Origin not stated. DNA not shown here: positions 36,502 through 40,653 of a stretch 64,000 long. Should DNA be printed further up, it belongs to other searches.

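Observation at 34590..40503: Cluster of secreted thrombospondin-type-1-like repeat proteins with a subtilase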

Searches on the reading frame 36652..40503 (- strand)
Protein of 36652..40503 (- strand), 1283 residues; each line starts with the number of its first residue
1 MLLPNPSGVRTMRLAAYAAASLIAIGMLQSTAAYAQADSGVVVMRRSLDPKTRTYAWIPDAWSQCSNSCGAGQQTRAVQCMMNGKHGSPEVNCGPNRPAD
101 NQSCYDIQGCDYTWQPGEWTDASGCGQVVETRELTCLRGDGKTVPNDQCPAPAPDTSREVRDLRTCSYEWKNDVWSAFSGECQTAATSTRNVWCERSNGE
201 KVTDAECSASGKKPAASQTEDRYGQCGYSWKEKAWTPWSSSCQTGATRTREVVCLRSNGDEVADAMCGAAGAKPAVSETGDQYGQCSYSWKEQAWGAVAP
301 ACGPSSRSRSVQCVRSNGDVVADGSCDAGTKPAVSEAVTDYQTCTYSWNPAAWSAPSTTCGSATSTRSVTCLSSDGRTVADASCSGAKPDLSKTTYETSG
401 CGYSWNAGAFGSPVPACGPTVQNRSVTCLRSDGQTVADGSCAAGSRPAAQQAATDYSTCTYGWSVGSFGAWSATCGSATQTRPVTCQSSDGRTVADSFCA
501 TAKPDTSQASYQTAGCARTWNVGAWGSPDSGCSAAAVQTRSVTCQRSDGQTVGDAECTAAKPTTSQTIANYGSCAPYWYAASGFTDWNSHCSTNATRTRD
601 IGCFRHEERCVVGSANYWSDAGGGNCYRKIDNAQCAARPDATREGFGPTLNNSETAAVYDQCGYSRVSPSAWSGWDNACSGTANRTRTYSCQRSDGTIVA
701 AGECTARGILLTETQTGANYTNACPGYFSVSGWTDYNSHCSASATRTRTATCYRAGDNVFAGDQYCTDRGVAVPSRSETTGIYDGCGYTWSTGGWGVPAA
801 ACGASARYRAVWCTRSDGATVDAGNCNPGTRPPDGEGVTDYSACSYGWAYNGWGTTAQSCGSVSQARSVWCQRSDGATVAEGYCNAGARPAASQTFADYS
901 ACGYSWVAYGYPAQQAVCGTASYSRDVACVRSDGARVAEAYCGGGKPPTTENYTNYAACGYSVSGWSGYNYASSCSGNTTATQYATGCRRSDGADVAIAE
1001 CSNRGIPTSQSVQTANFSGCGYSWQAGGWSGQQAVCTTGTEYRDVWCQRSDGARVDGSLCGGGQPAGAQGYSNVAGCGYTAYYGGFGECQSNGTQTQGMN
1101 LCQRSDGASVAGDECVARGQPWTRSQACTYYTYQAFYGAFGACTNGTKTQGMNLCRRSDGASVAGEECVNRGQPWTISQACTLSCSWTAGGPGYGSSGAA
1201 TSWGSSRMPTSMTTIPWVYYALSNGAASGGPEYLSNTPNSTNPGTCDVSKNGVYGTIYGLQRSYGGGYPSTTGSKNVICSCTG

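Call 3: search_protein_families(library=pfam, proteins=[window:36652-40503:-], max_evalue=1)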
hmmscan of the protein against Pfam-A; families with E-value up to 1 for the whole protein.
window:36652-40503:- (1283 aa): 5 families
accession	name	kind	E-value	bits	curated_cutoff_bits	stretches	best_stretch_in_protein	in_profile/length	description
PF19030.6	TSP1_ADAMTS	-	2.1e-55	185.3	23.8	13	57-105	1-51/55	Thrombospondin type 1 domain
PF00090.25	TSP_1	-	0.0015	19.2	21.6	1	61-89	5-32/49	Thrombospondin type 1 domain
PF19035.6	TSP1_CCN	-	0.0021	18.8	27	1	61-78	7-24/44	CCN3 Nov like TSP1 domain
PF23455.1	DUF7129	-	0.14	12.4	30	1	392-428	8-44/45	Domain of unknown function (DUF7129)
PF17341.8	DUF5371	-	0.29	11.8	25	0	328-347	26-45/65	Family of unknown function (DUF5371)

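Call 4: search_protein_families(library=ncbifam, proteins=[window:36652-40503:-], max_evalue=1)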
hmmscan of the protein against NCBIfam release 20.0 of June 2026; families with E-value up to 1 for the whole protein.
window:36652-40503:- (1283 aa): 0 families

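Call 6: search_dna_similar(query=window:36652-40503:-, collection=phages, mode=protein)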
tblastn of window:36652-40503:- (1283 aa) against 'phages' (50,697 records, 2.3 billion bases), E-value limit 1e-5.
No match.

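Call 10: find_encoding_contigs(protein=window:36652-40503:-, flank=10000, max_places=6)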
Protein window:36652-40503:- (1283 aa): no gene with exactly this product is on record in the collection.

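Call 11: find_homologous_proteins(query=window:36652-40503:-)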
Query window:36652-40503:- (1283 aa): 158 proteins with E <= 0.001 among 8000 candidates; the best 120 are listed.
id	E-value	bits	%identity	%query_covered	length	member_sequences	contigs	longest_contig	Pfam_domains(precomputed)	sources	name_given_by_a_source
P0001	0.0e+0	2571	89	99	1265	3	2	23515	PF19030.7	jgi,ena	-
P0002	0.0e+0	2372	84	99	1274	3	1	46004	PF19030.7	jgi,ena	-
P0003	0.0e+0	2079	52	88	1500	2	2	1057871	PF19030.7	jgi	-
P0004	0.0e+0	2024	51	91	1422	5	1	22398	PF19030.7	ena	-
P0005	0.0e+0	1995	47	90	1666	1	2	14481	PF19030.7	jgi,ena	-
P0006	0.0e+0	1927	48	88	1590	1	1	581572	PF19030.7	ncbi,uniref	ncbi:thrombospondin type-1 domain-containing protein [Sphingomonas sp. 3-13AW]|uniref:thrombospondin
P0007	0.0e+0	1804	50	89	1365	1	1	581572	PF19030.7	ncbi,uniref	ncbi:thrombospondin type-1 domain-containing protein [Sphingomonas sp. 3-13AW]|uniref:thrombospondin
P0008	0.0e+0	1782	71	90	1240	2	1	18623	PF19030.7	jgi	-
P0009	0.0e+0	1741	70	91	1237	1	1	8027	PF19030.7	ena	-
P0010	0.0e+0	1385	52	87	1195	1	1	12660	PF19030.7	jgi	jgi:hypothetical protein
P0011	0.0e+0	1348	52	86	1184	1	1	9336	PF00090.26,PF19030.7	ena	-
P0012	0.0e+0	1275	38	80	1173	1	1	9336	PF00090.26,PF19030.7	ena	-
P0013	0.0e+0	1150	48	90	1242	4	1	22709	PF00090.26,PF19030.7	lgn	-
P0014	0.0e+0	1147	48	92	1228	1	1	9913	PF19030.7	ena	-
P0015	1.1e-296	1006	34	86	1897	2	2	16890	PF15976.12,PF19030.7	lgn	-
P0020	3.0e-197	676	33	99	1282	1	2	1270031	-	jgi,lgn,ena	-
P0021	3.8e-194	666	38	82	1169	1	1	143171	PF19030.7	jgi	jgi:hypothetical protein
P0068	6.2e-105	370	34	61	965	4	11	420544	PF19030.7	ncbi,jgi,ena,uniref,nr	ncbi:hypothetical protein [uncultured Salinicola sp.]|uniref:hypothetical protein n=1 Tax=uncultured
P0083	8.2e-91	324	35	49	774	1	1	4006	PF02018.24,PF19030.7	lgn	-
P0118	1.1e-62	230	30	47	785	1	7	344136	PF02018.24,PF19030.7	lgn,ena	-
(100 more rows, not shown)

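Call 12: find_encoding_contigs(protein=P0002, flank=10000, max_places=3)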
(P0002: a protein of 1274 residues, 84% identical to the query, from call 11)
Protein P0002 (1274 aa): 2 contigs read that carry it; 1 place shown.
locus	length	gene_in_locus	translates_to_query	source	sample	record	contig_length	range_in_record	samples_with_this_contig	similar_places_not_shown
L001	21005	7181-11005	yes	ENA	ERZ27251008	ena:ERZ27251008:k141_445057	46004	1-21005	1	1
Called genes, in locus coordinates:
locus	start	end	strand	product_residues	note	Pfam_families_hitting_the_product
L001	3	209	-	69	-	?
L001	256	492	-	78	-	-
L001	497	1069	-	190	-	-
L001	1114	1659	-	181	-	-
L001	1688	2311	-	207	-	-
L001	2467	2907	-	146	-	-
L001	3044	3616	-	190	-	PF13238:AAA_18 (weak)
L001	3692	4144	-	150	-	-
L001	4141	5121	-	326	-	-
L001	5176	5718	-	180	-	-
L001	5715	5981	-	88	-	-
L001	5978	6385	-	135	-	PF20274:cREC_REC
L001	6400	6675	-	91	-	-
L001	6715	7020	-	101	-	-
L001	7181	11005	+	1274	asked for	PF19030:TSP1_ADAMTS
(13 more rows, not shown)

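Call 13: find_encoding_contigs(protein=P0006, flank=10000, max_places=3)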
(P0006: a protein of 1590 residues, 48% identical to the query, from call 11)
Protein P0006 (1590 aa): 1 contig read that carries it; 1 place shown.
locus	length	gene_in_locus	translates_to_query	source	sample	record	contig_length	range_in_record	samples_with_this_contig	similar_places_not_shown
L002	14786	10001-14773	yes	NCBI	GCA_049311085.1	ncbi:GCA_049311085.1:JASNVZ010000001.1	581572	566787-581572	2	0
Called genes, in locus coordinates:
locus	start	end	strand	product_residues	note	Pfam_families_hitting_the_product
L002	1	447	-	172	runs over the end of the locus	-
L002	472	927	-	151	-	-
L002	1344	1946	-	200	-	-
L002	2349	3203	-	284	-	-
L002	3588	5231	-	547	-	PF00270:DEAD, PF04851:ResIII, PF00271:Helicase_C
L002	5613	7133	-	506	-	-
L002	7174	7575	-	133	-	-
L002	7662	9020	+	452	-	-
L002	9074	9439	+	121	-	-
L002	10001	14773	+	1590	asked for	PF19030:TSP1_ADAMTS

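Call 34: find_encoding_contigs(protein=P0003, flank=10000, max_places=2)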
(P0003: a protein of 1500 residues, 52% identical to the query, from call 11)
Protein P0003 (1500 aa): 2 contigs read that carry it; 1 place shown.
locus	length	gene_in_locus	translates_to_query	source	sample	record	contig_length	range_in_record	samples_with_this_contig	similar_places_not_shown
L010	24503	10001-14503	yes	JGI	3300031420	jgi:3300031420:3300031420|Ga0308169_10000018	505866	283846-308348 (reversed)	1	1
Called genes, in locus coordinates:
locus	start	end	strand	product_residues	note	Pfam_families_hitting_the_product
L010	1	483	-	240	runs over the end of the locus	-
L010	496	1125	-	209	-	-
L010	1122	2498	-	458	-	-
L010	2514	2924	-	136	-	-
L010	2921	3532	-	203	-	-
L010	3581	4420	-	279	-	-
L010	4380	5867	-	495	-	-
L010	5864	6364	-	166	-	-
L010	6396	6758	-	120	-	-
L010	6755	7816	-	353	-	PF01757:Acyl_transf_3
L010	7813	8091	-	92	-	-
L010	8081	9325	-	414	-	-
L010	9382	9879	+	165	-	-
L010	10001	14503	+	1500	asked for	PF19030:TSP1_ADAMTS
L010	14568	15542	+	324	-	PF00082:Peptidase_S8 (weak)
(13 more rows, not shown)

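Call 37: search_solved_structures(query=window:36652-40503:-, max_evalue=0.01, show_alignments=2)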
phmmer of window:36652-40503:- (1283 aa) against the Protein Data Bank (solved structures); distinct sequences matched with E-value up to 0.01: 1.
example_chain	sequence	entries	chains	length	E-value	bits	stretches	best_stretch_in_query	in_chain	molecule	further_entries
8oxr_A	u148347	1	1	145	0.0002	22.4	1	788-881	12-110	Thrombospondin type-1 domain-containing protein 7A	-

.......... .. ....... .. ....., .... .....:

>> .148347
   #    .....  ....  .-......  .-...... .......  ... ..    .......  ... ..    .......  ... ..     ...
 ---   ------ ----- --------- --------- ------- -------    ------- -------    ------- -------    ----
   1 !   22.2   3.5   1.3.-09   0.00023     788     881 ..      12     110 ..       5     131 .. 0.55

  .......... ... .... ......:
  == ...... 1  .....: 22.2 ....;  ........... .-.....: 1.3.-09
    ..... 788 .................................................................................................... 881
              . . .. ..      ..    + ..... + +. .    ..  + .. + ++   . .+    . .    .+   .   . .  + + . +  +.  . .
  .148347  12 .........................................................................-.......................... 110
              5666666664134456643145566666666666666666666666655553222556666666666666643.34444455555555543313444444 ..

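Call 48: find_encoding_contigs(protein=P0007, flank=10000, max_places=2)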
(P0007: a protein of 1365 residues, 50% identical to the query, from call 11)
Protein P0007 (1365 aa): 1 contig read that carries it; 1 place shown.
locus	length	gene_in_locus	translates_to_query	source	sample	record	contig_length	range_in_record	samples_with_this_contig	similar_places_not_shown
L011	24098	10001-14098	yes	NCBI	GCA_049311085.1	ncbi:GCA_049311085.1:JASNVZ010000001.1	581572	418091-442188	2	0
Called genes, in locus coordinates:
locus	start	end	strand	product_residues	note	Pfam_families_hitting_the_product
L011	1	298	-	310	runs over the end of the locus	PF01551:Peptidase_M23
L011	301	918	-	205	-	-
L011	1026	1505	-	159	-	PF20274:cREC_REC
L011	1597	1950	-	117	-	-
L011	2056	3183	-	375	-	PF00149:Metallophos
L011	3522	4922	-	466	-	-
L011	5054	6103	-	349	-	-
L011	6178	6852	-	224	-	-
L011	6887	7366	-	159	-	PF00691:OmpA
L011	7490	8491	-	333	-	PF02562:PhoH, PF13245:AAA_19 (weak), PF13604:AAA_30 (weak)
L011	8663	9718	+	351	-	-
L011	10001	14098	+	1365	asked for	PF19030:TSP1_ADAMTS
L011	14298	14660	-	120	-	-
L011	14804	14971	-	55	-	-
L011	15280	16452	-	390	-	-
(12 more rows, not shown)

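Call 54: find_encoding_contigs(protein=P0020, flank=8000, max_places=2)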
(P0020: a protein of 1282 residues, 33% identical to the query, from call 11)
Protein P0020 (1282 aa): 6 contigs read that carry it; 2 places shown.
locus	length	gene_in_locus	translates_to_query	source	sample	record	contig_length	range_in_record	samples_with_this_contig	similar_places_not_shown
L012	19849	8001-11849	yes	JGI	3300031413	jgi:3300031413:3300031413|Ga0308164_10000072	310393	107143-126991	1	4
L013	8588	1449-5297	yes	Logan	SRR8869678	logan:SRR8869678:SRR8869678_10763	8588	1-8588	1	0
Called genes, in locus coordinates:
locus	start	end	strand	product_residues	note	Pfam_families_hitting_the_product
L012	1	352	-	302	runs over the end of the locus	PF01145:Band_7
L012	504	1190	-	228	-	-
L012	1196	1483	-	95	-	-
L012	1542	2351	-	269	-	-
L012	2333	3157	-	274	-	-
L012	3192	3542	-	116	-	-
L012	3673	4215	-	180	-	-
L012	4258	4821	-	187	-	-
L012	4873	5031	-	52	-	-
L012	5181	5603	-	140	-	-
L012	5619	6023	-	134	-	-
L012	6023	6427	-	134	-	-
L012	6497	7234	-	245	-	-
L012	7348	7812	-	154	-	-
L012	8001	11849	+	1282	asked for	-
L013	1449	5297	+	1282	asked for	-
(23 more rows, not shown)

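Call 55: find_encoding_contigs(protein=P0021, flank=8000, max_places=2)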
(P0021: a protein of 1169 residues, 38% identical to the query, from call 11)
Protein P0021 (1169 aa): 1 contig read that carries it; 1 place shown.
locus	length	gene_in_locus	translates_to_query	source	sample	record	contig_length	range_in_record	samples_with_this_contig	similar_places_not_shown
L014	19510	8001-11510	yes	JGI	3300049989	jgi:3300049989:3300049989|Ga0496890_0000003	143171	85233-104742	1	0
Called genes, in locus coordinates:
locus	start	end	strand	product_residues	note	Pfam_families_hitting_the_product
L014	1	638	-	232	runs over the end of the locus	-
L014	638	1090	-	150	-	-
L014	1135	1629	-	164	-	PF09424:YqeY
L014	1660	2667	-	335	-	-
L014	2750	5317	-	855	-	PF13671:AAA_33, PF00149:Metallophos, PF09511:RNA_lig_T4_1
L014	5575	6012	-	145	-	-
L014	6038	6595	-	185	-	PF13238:AAA_18, PF13671:AAA_33 (faint)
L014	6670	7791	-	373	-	-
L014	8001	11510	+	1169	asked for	PF19030:TSP1_ADAMTS (faint)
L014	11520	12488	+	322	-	-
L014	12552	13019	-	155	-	-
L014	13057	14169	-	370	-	-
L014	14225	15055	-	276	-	-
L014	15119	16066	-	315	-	-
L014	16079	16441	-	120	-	-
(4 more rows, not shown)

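Call 61: find_encoding_contigs(protein=P0068, flank=8000, max_places=2)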
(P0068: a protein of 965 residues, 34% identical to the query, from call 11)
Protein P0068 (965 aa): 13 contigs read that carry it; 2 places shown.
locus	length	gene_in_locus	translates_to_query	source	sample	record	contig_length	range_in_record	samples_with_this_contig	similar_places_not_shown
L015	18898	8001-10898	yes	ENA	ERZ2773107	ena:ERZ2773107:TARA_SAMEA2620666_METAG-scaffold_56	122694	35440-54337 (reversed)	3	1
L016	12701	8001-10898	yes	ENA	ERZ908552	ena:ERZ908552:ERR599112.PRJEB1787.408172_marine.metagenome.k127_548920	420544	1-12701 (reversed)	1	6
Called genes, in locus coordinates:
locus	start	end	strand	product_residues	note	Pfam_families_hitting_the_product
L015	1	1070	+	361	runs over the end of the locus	PF00587:tRNA-synt_2b, PF03129:HGTP_anticodon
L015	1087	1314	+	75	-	-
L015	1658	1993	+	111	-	PF01981:PTH2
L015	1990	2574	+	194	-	-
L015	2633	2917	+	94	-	PF20037:DUF6440 (weak)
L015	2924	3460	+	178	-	-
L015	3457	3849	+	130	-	PF00293:NUDIX, PF14815:NUDIX_4 (weak)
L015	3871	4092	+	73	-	-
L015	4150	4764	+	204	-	PF00574:CLP_protease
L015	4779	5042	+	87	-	-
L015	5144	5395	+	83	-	-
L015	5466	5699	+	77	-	-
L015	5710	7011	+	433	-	PF14338:Mrr_N, PF01555:N6_N4_Mtase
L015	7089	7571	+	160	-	-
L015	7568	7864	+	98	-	-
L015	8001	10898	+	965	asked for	PF19030:TSP1_ADAMTS (faint)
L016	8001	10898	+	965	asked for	PF19030:TSP1_ADAMTS (faint)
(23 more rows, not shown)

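Call 87: search_dna_similar(query=window:36652-40470:-, collection=plasmids, mode=protein)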
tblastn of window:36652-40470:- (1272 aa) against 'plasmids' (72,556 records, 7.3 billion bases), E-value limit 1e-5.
Records with a match: 4; places in all: 15; records where one place covers at least 80% of the query: 2.
Best place of each record, by identity: <60% 4.
By first word of the organism name: Azospirillum 2; Erythrobacter 1; Sphingosinicella 1.
By predicted mobility (MOB-suite, as given by PLSDB): mobilizable 3; non-mobilizable 1.
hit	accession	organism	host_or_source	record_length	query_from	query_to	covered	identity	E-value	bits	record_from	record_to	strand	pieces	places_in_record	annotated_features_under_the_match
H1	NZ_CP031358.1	Erythrobacter aureus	marine sediment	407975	15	1177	91%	35.7%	3e-104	520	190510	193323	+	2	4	hypothetical protein (x2)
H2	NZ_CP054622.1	Azospirillum oryzae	cell culture,soil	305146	44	1170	69%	39.9%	6e-23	549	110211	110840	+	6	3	thrombospondin type-1 domain-containing protein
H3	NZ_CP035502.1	Sphingosinicella sp. BN140058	Cell culture,soil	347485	63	1171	87%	29.7%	3e-24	307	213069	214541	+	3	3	hypothetical protein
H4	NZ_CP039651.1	Azospirillum sp. TSA2s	Soil,rice paddy soil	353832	90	1058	51%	39.2%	3e-18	367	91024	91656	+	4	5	thrombospondin type-1 domain-containing protein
